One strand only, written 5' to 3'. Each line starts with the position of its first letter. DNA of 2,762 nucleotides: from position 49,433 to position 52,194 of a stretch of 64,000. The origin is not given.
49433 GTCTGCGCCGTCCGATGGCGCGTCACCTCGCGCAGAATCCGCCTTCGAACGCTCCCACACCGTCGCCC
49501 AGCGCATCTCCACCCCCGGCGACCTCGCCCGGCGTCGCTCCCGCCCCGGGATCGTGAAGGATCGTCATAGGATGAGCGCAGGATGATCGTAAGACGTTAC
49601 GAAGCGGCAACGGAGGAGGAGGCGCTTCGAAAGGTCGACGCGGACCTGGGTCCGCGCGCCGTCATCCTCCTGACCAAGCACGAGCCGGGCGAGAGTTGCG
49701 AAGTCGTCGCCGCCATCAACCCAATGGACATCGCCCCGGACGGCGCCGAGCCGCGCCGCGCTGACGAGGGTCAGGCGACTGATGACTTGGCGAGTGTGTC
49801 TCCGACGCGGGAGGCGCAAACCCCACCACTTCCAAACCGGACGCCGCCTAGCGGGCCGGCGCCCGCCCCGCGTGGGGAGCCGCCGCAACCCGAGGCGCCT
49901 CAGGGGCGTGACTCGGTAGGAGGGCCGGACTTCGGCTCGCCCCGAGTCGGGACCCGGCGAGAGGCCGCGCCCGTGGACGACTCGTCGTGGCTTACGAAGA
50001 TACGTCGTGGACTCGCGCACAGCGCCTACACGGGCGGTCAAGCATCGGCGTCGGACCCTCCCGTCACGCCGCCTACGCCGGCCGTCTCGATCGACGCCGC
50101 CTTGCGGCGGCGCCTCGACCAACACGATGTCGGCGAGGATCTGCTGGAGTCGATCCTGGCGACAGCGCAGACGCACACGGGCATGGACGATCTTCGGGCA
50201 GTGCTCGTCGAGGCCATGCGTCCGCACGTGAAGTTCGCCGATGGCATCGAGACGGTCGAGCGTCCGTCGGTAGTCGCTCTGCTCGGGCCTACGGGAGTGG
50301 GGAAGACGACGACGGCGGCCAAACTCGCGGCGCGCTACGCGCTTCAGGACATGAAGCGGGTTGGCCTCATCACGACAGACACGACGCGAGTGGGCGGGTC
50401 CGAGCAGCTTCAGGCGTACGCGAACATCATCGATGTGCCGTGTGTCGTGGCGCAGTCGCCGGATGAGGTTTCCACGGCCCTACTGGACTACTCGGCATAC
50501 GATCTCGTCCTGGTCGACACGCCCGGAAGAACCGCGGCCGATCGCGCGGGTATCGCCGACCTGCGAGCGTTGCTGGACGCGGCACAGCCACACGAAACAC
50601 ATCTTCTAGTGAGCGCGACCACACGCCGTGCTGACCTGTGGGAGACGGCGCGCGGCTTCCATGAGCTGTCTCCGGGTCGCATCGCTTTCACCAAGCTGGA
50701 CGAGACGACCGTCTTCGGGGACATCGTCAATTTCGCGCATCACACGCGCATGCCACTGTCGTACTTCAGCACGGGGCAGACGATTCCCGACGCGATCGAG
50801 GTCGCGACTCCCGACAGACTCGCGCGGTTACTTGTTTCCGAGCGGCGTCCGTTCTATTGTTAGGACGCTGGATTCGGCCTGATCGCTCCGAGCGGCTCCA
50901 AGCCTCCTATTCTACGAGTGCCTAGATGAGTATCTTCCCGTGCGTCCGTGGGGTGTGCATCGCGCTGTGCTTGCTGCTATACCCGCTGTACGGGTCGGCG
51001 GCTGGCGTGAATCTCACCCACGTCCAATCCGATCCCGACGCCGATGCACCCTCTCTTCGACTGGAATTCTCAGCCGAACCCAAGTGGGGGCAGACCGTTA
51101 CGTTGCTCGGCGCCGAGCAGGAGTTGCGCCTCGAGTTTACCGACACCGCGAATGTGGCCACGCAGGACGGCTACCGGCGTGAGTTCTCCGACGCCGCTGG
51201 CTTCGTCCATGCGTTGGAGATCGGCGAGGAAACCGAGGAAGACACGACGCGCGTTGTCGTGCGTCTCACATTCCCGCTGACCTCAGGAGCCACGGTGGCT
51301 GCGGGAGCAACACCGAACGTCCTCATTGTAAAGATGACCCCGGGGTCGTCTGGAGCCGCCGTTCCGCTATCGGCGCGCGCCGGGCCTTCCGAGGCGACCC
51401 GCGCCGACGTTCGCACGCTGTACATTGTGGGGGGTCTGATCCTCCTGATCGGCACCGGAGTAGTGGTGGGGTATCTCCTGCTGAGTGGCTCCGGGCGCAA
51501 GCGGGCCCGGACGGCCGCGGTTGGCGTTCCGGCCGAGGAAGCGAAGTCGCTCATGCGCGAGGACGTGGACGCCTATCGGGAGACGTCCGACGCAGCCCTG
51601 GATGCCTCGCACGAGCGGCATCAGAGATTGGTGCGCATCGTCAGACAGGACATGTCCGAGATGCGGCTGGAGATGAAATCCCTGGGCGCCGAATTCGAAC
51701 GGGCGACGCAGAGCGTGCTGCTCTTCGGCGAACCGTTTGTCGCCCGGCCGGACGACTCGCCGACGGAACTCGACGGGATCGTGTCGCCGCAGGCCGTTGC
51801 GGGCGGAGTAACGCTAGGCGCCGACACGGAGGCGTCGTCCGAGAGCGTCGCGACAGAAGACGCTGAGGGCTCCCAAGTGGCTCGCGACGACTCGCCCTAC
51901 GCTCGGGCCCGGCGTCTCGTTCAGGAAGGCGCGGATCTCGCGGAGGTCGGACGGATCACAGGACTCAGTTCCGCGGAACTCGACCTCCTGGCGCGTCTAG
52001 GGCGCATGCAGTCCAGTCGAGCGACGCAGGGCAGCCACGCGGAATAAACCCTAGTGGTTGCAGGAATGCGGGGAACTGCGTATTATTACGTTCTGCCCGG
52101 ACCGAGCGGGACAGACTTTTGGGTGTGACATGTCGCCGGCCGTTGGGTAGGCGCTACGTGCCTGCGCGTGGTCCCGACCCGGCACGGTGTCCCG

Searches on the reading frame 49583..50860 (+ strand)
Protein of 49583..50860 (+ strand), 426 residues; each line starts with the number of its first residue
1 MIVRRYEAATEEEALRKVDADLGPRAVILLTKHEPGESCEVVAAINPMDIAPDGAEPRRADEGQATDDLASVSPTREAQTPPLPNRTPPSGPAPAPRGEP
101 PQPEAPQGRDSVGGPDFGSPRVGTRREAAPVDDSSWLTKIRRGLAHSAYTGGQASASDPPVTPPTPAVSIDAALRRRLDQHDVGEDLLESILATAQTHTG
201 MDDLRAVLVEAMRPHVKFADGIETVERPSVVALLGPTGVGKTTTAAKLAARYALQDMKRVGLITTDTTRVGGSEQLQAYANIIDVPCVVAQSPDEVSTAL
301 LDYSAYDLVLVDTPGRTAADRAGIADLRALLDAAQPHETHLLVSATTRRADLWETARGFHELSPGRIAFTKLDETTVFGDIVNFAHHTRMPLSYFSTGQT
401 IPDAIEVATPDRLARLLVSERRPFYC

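Call 6: search_protein_families(library=pfam, proteins=[window:49583-50860:+], max_evalue=0.01)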
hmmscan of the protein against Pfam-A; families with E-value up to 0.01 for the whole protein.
window:49583-50860:+ (426 aa): 13 families
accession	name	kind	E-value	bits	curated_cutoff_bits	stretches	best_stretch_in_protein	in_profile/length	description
PF00448.28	SRP54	-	9.7e-38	130.2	22.7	1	228-417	1-194/196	SRP54-type protein, GTPase domain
PF20720.3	nSTAND3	-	2.3e-05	24.6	27.2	1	218-258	7-47/155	Novel STAND NTPase 3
PF25199.1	nSTAND_NTPase5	-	7.4e-05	23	34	1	223-274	36-88/145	Novel STAND NTPase 5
PF13401.12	AAA_22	-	0.0002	22.1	27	1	227-303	4-78/130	AAA domain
PF13191.12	AAA_16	-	0.00027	21.9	32.6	1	227-341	23-134/167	AAA ATPase domain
PF00004.35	AAA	-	0.0016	19.3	21.2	1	232-352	2-113/131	ATPase family associated with various cellular activities (AAA)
PF05729.18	NACHT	-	0.0018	18.5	26.7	1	230-350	2-133/167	NACHT domain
PF13521.12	AAA_28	-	0.0044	17.7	27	1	231-284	2-55/164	AAA domain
PF01695.23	IstB_IS21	-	0.0064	16.4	24.1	0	221-251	85-115/238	IstB-like ATP binding protein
PF13481.12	AAA_25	-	0.0066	16.5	27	0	226-255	31-59/195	AAA domain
PF13671.12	AAA_33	-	0.0072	17.1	27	0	230-323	1-87/143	AAA domain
PF07728.20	AAA_5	-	0.0076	16.7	22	0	231-268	2-38/139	AAA domain (dynein-related subfamily)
PF01926.29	MMR_HSR1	-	0.0091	16.5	21.9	0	231-311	2-81/113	50S ribosome-binding GTPase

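Call 8: search_protein_families(library=ncbifam, proteins=[window:49583-50860:+], max_evalue=0.1)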
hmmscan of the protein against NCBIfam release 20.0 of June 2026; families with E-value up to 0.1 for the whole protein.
window:49583-50860:+ (426 aa): 38 families (the best 25 are shown)
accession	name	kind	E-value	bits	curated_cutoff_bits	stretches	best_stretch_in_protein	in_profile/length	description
TIGR03499.1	FlhF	equivalog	1.5e-54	185.9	174.15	1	1-315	1-286/286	flagellar biosynthesis GTPase FlhF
NF009366.0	PRK12723.1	equivalog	2.1e-40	139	585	1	216-412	162-362/388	flagellar biosynthesis regulator FlhF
NF011312.0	PRK14723.1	equivalog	5.3e-39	134.3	951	1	1-413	1-374/768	flagellar biosynthesis regulator FlhF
NF011310.0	PRK14721.1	equivalog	3.7e-38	131.9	725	2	186-411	153-375/423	flagellar biosynthesis regulator FlhF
NF011311.0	PRK14722.1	equivalog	4e-29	101.8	777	1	224-412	133-331/374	flagellar biosynthesis regulator FlhF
NF009368.0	PRK12726.1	equivalog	9.4e-29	100.7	832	1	201-418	180-398/407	flagellar biosynthesis regulator FlhF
NF009367.0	PRK12724.1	equivalog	1.4e-26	93.4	718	1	196-418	192-415/433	flagellar biosynthesis regulator FlhF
TIGR00959.1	ffh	equivalog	2.3e-25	89.3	473.2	1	221-415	91-291/428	signal recognition particle protein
NF005230.0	PRK06731.1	equivalog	2.9e-25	89.1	553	1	209-417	69-277/281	flagellar biosynthesis regulator FlhF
TIGR00064.1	ftsY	equivalog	7.4e-22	77.9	260.7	1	220-406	71-268/279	signal recognition particle-docking protein FtsY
TIGR01425.1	SRP54_euk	equivalog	1.2e-16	60.6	576.25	1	224-409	96-286/428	signal recognition particle protein SRP54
NF041546.1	ParA_partition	equivalog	6.7e-06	25.8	180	1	238-320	10-91/203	ParA family partition ATPase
TIGR04291.1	arsen_driv_ArsA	equivalog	0.00022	20.1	650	1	183-268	277-359/565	arsenical pump-driving ATPase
NF011100.0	PRK14527.1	equivalog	0.0016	18.1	154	1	226-302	4-75/191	adenylate kinase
NF053621.1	ATPseBagBMYCTU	equivalog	0.0022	17.1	521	1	229-271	13-55/371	ATPase BagB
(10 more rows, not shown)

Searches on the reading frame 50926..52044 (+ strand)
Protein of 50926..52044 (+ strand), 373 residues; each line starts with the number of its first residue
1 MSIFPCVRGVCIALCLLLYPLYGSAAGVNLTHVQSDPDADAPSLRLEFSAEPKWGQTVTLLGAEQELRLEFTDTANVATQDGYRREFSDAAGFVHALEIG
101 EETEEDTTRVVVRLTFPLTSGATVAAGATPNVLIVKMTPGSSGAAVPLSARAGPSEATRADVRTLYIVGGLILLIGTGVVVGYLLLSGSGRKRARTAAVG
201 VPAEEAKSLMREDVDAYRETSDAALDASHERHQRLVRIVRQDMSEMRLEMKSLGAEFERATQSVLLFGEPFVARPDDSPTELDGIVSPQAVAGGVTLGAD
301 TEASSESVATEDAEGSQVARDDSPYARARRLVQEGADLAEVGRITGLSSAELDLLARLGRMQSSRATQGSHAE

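Call 6: search_protein_families(library=pfam, proteins=[window:50926-52044:+], max_evalue=0.01)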
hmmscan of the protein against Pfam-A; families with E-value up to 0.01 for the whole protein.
window:50926-52044:+ (373 aa): 1 family
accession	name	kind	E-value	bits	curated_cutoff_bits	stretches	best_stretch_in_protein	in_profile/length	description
PF10975.14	DUF2802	-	1.8e-08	34.8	33.5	1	313-359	21-67/68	Protein of unknown function (DUF2802)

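Call 8: search_protein_families(library=ncbifam, proteins=[window:50926-52044:+], max_evalue=0.1)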
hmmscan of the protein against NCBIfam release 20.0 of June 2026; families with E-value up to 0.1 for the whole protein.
window:50926-52044:+ (373 aa): 0 families

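Call 81: search_protein_families(library=padloc, proteins=[window:50926-52044:+], max_evalue=0.01)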
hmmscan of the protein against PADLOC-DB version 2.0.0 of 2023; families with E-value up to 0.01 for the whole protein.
window:50926-52044:+ (373 aa): 0 families
